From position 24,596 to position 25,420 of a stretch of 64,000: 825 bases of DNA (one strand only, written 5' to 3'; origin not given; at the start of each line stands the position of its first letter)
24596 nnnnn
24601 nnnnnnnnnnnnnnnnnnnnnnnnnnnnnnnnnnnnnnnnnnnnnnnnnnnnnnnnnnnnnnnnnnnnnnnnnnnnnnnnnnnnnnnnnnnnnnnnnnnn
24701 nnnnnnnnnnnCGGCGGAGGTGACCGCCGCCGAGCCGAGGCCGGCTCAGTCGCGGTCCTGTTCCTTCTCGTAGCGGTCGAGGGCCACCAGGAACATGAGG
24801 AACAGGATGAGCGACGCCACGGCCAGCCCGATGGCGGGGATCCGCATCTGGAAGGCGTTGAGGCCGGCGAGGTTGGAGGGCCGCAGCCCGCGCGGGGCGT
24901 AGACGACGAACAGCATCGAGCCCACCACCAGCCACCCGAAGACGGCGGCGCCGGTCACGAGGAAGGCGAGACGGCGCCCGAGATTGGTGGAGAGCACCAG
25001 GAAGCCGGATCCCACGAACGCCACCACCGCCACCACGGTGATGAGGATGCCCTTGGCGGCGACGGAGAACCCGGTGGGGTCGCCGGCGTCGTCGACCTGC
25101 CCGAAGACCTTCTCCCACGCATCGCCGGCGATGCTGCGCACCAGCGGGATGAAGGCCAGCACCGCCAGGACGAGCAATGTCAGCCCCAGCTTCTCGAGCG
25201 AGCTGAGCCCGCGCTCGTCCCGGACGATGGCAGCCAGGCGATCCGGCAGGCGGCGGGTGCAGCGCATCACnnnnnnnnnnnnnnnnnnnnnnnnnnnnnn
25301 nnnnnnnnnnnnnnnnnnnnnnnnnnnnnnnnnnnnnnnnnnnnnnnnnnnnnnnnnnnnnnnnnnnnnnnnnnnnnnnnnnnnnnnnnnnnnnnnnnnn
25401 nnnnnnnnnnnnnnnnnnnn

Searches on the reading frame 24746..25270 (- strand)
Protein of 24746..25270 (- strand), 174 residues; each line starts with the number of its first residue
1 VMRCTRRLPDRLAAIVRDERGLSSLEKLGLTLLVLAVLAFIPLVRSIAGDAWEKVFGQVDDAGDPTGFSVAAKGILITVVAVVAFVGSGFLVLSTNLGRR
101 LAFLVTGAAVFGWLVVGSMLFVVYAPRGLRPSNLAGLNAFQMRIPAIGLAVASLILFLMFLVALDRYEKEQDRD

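Call 45: search_protein_families(library=pfam, proteins=[window:24746-25270:-], max_evalue=10)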
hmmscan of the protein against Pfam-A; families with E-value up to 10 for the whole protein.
window:24746-25270:- (174 aa): 1 family
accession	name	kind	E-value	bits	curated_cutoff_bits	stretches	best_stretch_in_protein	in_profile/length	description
PF07330.17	DUF1467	-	0.2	12.1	29.4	1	36-94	17-74/83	Protein of unknown function (DUF1467)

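Call 56: search_protein_families(library=ncbifam, proteins=[window:24746-25270:-], max_evalue=0.001)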
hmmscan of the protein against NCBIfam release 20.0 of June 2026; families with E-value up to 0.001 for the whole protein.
window:24746-25270:- (174 aa): 0 families
